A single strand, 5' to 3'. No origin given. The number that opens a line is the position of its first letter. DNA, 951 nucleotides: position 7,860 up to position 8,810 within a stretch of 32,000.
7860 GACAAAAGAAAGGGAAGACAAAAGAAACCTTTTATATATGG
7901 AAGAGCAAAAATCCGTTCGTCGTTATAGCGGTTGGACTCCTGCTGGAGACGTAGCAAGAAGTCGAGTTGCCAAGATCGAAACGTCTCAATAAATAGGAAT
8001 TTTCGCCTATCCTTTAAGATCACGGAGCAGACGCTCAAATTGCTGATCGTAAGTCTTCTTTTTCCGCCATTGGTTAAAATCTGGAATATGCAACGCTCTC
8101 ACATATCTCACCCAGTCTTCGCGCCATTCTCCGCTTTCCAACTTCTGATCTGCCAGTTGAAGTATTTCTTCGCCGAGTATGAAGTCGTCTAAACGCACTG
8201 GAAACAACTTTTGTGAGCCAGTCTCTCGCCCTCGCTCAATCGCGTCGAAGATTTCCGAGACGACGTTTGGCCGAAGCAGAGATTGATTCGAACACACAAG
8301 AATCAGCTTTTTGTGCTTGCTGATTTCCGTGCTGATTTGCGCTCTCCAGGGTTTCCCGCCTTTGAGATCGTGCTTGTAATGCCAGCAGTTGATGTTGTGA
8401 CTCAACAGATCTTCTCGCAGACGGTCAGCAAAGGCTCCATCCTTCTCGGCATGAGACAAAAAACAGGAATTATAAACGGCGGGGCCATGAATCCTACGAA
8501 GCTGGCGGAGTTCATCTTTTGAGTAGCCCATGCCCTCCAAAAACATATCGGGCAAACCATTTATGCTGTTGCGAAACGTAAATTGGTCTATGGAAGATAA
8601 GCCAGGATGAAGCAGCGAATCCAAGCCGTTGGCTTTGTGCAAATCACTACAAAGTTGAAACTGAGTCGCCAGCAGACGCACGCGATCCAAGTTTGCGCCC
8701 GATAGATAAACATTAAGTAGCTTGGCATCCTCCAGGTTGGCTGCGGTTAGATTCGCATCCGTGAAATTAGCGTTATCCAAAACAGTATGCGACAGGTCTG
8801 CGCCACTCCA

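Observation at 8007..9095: Stand-alone pentapeptide-repeat / TIR fusion protein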

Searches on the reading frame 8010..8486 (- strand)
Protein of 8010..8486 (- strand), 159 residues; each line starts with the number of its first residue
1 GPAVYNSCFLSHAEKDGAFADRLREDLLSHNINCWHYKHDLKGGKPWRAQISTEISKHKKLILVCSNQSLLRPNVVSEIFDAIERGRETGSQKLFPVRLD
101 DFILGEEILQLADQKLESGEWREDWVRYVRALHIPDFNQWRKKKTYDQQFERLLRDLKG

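Call 43: search_solved_structures(query=A3, max_evalue=1, show_alignments=4)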
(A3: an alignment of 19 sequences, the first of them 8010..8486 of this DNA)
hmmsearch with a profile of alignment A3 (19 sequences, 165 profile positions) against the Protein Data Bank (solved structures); distinct sequences matched with E-value up to 1: 80 (the best 60 are shown).
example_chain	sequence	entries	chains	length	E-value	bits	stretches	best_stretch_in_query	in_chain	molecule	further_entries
7uwg_A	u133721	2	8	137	5e-10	42.8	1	8-99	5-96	Molecular chaperone Tir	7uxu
8g83_A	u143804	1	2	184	7.3e-10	42.3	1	8-99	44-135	NAD(+) hydrolase AbTIR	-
6wt6_A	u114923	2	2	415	1.2e-09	41.6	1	6-102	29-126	Metazoan TIR-STING fusion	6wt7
7uxr_A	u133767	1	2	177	1.6e-09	41.2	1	6-99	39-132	TIR domain protein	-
8j7s_B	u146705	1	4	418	1e-08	38.5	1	10-133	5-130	TIR domain-containing protein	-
8fex_A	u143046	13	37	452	1.2e-08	38.3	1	10-133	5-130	TIR-APAZ | TIR domain-containing protein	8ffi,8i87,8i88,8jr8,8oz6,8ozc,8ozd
8sp0_A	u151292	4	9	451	1.3e-08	38.3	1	10-133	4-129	TIR-APAZ | TIR domain-containing protein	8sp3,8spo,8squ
8qlo_A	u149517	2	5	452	3.4e-08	36.9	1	10-130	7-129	Toll/interleukin-1 receptor domain-containing protein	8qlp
8j8h_B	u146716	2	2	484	7.8e-08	35.7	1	10-133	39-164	TIR domain-containing protein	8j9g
8z92_E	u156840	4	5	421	1.8e-07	34.5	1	10-133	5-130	TIR domain-containing protein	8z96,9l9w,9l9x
8u7b_B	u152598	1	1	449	2.1e-07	34.3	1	10-133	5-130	TIR domain-containing protein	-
8ifk_A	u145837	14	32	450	2.1e-07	34.3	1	10-133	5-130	TIR domain-containing protein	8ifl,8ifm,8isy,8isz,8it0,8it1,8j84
9mud_K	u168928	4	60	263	2.3e-07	34.2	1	10-105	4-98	Cat1 (CRISPR associated TIR 1) pentagonal filament | Cat1 (CRISPR associated TIR 1) pentagonal filament assembly | Cat1 (CRISPR-associated TIR 1)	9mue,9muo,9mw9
7ylf_A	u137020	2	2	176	2.9e-07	33.8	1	8-104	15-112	Toll-like receptor 15 | Toll-like receptor 2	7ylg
9m0n_A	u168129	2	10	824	1.1e-06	32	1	10-113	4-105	Tetratricopeptide repeat protein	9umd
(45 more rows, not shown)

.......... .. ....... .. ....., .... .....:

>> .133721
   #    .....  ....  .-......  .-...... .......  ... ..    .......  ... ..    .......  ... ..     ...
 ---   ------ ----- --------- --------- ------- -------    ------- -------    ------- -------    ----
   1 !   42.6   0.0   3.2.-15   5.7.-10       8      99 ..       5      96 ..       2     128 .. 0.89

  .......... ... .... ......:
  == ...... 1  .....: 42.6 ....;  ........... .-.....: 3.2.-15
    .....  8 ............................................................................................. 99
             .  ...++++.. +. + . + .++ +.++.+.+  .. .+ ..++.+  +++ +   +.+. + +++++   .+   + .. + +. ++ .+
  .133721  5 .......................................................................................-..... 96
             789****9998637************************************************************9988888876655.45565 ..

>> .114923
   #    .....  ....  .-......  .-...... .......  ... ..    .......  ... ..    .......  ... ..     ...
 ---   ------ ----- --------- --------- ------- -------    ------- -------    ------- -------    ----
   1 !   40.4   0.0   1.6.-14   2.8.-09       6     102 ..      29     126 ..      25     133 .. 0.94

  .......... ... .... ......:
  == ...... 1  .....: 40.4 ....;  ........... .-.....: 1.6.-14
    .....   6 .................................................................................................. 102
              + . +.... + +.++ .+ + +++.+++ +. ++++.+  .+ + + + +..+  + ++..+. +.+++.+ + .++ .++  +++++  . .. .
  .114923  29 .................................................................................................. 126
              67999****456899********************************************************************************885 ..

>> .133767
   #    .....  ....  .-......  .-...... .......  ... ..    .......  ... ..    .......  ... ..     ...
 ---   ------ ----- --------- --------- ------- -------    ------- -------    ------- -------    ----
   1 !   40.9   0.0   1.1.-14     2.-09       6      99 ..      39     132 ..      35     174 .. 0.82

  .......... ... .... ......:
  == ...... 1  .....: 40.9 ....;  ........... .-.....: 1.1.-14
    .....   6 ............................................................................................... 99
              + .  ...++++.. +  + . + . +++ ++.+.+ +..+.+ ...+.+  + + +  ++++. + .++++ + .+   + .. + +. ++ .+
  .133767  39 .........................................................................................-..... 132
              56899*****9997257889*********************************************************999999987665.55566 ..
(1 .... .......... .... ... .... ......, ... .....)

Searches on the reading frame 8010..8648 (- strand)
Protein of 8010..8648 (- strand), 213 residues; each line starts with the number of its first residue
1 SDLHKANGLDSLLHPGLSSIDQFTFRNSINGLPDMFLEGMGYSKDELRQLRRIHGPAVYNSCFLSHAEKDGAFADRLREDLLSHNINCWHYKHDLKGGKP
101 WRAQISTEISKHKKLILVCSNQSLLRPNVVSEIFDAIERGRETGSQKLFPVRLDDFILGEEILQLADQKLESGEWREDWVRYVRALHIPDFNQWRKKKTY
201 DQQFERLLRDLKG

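Call 35: find_homologous_proteins(query=window:8010-8642:-, max_evalue=0.00001)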
Query seq(211 aa) (211 aa): 231 proteins with E <= 0.00001 among 433 candidates; the best 120 are listed.
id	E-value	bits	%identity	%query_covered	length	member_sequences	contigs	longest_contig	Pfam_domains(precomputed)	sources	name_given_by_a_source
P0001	2.4e-140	484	100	100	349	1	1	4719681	PF13576.13,PF13599.14,PF00805.29,PF13676.12,PF25296.2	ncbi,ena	-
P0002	2.5e-73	265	56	100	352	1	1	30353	PF13576.13,PF13599.14,PF00805.29,PF13676.12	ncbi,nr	ncbi:MAG: toll/interleukin-1 receptor domain-containing protein [Armatimonadetes bacterium]|nr:toll/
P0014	7.5e-68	247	52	100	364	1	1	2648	PF01582.26,PF13576.13,PF13599.14,PF00805.29,PF13676.12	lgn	-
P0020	7.5e-67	243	53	97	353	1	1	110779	PF01582.26,PF13576.13,PF13599.14,PF00805.29,PF13676.12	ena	-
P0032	1.7e-65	239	53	98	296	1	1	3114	PF00805.29,PF13676.12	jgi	jgi:hypothetical protein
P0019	1.3e-61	226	50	100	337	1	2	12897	PF01582.26,PF13576.13,PF13599.14,PF00805.29,PF13676.12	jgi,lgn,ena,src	-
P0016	1.4e-59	220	48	100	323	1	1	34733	PF13576.13,PF13599.14,PF00805.29,PF13676.12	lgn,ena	-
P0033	1.0e-58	217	48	100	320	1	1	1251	PF13576.13,PF13599.14,PF00805.29,PF13676.12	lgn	-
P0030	3.5e-56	209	49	100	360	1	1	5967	PF01582.26,PF13599.14,PF00805.29,PF13676.12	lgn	-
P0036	3.5e-53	199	43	100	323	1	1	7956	PF01582.26,PF00805.29,PF13676.12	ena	-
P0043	3.4e-50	189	44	100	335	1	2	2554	PF01582.26,PF13599.14,PF00805.29,PF13676.12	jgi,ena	-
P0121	1.2e-47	181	53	73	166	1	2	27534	PF13676.12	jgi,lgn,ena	-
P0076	1.1e-44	171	51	74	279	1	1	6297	PF01582.26,PF13676.12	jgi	jgi:hypothetical protein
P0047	2.7e-42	163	49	78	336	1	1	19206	PF01582.26,PF13599.14,PF00805.29,PF13676.12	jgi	jgi:TIR domain-containing protein/pentapeptide repeat protein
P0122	7.3e-42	162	59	56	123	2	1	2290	PF13676.12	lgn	-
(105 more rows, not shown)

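Call 53: predict_structure(alignment_id=A4)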
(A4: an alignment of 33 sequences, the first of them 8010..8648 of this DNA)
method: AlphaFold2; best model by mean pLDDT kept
length: 213 residues; sequences in the alignment: 33
mean_pLDDT: 90.8   pTM: 0.73
mean pLDDT of the five models: 90.8, 89.1, 89.0, 87.7, 72.4
residues with pLDDT >= 90: 148; 70-90: 57; 50-70: 8; < 50: 0
segments of 3 or more residues with pLDDT < 50: none
pLDDT, mean of each block of 10 residues (from residue 1): 84 77 89 90 90 70 91 96 91 91 88 94 93 93 94 97 97 95 96 97 96 88
secondary structure, 60 per line:
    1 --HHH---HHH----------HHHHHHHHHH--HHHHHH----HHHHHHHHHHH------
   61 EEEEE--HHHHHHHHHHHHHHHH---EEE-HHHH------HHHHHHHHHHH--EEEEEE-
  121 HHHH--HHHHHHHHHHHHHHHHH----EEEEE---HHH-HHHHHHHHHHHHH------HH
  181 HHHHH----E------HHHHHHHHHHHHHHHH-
elements in order: H22-31 H34-39 H44-54 E61-65 H68-83 E87-89 H91-94 H101-111 E114-119 H121-124 H127-143 E148-152 H160-172 H179-185 H197-212

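Call 58: fold_search(model_id=the predicted structure, library=pdb)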
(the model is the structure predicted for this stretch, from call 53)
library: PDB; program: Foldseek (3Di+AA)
matches with E <= 10: 978; with E <= 0.001: 34
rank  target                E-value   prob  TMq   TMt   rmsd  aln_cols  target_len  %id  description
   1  8i87_G                1.9e-05  1.00  0.55  0.30   3.4       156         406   22  Cryo-EM structure of TIR-APAZ/Ago-gRNA-DNA complex (released 2023-07-19)
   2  8spo_E                2.1e-05  1.00  0.55  0.32   3.3       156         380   22  Tetramerized activation of MapSPARTA bound with NAD+ (released 2023-08-23)
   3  8qlo_A                3.0e-05  1.00  0.54  0.28   3.2       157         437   22  CryoEM structure of the apo SPARTA (BabAgo/TIR-APAZ) complex (released 2024-01-31)
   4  8wp2_B                4.0e-05  1.00  0.51  0.27   4.0       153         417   25  MapSPARTA tetramer bound with guide-target (released 2024-12-11)
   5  8qlp_E                5.0e-05  1.00  0.54  0.29   3.5       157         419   23  CryoEM structure of the RNA/DNA bound SPARTA (BabAgo/TIR-APAZ) tetrameric complex (released 2024-01-31)
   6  8oz6_A                6.3e-05  1.00  0.53  0.28   3.9       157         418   23  cryoEM structure of SPARTA complex ligand-free (released 2023-08-16)
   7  8qlp_M                8.9e-05  1.00  0.54  0.29   3.4       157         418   23  CryoEM structure of the RNA/DNA bound SPARTA (BabAgo/TIR-APAZ) tetrameric complex (released 2024-01-31)
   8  8ifl_A                9.5e-05  1.00  0.54  0.29   3.5       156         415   22  Cryo-EM structure of tetrameric SPARTA gRNA-ssDNA target complex in state 1 (released 2024-01-17)
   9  7uxu_A                1.1e-04  1.00  0.54  0.83   2.7       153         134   16  CryoEM structure of the TIR domain from AbTir in complex with 3AD (released 2022-09-07)
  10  8isy_B                1.1e-04  1.00  0.54  0.27   3.4       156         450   22  Cryo-EM structure of free-state Crt-SPARTA (released 2023-10-18)
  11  8u72_H                1.5e-04  1.00  0.56  0.29   2.9       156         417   20  Cryo-EM structure of the SPARTA oligomer with guide RNA and target DNA (released 2024-06-12)
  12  6o0q_A                1.7e-04  1.00  0.51  0.75   3.9       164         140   17  Crystal structure of the TIR domain from human SARM1 in complex with ribose (released 2019-09-04)
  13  8spo_I                1.8e-04  1.00  0.55  0.32   3.4       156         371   22  Tetramerized activation of MapSPARTA bound with NAD+ (released 2023-08-23)
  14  8u72_F                2.0e-04  1.00  0.43  0.23   1.5       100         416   24  Cryo-EM structure of the SPARTA oligomer with guide RNA and target DNA (released 2024-06-12)
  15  6o0u_A                2.1e-04  1.00  0.51  0.75   3.2       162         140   15  Crystal structure of the TIR domain H685A mutant from human SARM1 (released 2019-09-04)
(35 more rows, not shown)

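Call 70: search_protein_representatives(protein=window:8010-8648:-)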
Query: 213 residues. Proteins with E-value up to 0.001 (for the whole library): 5065; up to 1e-10: 2157; up to 1e-30: 49. The best 150 are listed.
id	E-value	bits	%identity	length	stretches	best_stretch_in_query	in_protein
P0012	1.8e-66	240.5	51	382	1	3-212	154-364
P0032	2.3e-66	240.2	53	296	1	2-212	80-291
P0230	6.6e-62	225.6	50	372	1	1-211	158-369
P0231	2.8e-61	223.5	47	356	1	2-212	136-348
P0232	9.0e-61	221.9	50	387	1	2-212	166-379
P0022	5.1e-59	216.1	48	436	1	2-212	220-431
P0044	1.9e-58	214.3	57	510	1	55-210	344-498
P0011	2.4e-58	213.9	49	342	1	2-212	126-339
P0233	1.4e-56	208.2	48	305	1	2-211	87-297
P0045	4.9e-56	206.4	48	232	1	4-212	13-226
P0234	1.0e-55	205.3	47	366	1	3-211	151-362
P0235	1.5e-55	204.8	47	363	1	3-212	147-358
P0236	2.3e-55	204.2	47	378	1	1-212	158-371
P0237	6.7e-55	202.7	44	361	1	2-210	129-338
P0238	2.2e-52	194.4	45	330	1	2-212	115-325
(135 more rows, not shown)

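Call 71: search_dna_similar(query=window:8010-8648:-, collection=phages, mode=protein, max_evalue=0.001, max_rows=15)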
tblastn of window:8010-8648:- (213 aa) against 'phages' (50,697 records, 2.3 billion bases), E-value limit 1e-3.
No match.

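Call 72: search_dna_similar(query=window:8010-8648:-, collection=plasmids, mode=protein, max_evalue=0.001, max_rows=20)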
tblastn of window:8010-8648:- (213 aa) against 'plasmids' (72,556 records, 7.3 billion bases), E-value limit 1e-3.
Records with a match: 1; places in all: 1; records where one place covers at least 80% of the query: 1.
Best place of each record, by identity: <60% 1.
By first word of the organism name: Skermanella 1.
By predicted mobility (MOB-suite, as given by PLSDB): non-mobilizable 1.
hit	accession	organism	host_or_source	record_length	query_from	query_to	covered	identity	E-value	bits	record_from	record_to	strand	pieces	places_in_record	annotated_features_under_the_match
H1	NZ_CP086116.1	Skermanella rosea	single cell,hydrocarbon-contaminated ...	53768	19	213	92%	27.1%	2e-10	67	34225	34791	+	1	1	toll/interleukin-1 receptor domain-containing protein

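Call 73: get_annotated_region(hit=H1, flank=7000)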
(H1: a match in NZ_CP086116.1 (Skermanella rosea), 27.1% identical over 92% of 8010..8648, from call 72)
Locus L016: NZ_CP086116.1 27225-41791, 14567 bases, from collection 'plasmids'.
description: Skermanella rosea strain KEMB 2255-458 plasmid pSR-5, complete sequence
organism: Skermanella rosea (NCBI taxid 1817965)
taxonomy: Bacteria; Pseudomonadota; Alphaproteobacteria; Rhodospirillales; Azospirillaceae; Skermanella; Skermanella rosea
host: -; source: single cell,hydrocarbon-contaminated desert sand; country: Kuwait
typing (MOB-suite, as given by PLSDB): non-mobilizable
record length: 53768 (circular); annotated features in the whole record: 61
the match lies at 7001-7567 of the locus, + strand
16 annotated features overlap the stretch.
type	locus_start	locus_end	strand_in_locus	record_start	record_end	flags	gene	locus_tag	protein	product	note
CDS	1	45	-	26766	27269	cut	-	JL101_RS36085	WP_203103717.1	hypothetical protein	-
CDS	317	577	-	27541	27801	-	-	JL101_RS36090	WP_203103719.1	hypothetical protein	-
CDS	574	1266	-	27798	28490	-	-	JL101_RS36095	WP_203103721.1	recombinase family protein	GO:0006310 - DNA recombination [Evidence IEA]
CDS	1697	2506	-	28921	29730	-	-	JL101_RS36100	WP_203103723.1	pentapeptide repeat-containing protein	-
CDS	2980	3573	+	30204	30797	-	-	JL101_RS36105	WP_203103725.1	hypothetical protein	-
CDS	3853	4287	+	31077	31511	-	-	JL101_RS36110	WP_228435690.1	pentapeptide repeat-containing protein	-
CDS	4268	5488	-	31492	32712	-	-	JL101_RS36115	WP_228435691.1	IS256 family transposase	-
CDS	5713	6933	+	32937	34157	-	-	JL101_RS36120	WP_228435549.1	IS256 family transposase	-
CDS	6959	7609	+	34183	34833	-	-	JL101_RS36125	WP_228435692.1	toll/interleukin-1 receptor domain-containing protein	GO:0007165 - signal transduction [Evidence IEA]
CDS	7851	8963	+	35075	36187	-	-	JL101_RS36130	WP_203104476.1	PEP-CTERM sorting domain-containing protein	-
CDS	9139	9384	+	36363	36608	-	-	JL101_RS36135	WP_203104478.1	AlpA family phage regulatory protein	-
CDS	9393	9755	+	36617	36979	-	-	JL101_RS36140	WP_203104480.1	hypothetical protein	-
CDS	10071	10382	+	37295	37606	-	-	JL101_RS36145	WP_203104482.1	hypothetical protein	-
CDS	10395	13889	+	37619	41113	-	-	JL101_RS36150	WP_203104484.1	hypothetical protein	-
CDS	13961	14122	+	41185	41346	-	-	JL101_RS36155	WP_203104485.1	hypothetical protein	-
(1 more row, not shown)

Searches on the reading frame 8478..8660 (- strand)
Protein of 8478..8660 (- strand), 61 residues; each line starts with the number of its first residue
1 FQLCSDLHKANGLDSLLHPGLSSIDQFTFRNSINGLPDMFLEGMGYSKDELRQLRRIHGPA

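Call 76: find_homologous_proteins(query=A5, max_evalue=0.001)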
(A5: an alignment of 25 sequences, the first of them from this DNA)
Query A5 (25 sequences) (61 aa, profile of the alignment): 83 proteins with E <= 0.001 among 567 candidates.
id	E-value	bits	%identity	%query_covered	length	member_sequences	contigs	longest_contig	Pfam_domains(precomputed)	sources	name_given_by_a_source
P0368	7.9e-22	94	29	90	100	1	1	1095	-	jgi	jgi:hypothetical protein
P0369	8.0e-22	94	27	90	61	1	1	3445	-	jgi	jgi:hypothetical protein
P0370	1.7e-21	93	32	92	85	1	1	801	-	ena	-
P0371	2.9e-21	92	33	85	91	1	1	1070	-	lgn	-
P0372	1.0e-20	91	33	89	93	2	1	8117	-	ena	-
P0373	1.3e-20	90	33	85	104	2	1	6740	PF00805.29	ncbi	ncbi:MAG: pentapeptide repeat-containing protein, partial [Bryobacteraceae bacterium]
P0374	2.2e-20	90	30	87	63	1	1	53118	-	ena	-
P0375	5.2e-20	88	36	74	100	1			-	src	-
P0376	6.3e-20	88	32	82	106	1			PF00805.29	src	-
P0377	1.3e-19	87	32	92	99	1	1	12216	PF13676.12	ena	-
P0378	1.3e-19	87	29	85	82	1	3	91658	-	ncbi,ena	-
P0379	1.7e-19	87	30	92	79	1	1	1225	-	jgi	jgi:hypothetical protein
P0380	2.0e-19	87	40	90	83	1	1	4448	-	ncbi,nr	ncbi:MAG TPA: toll/interleukin-1 receptor domain-containing protein, partial [Blastocatellia bacteri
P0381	2.4e-19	86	35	70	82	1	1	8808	-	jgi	jgi:hypothetical protein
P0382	2.8e-19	86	40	66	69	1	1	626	-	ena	-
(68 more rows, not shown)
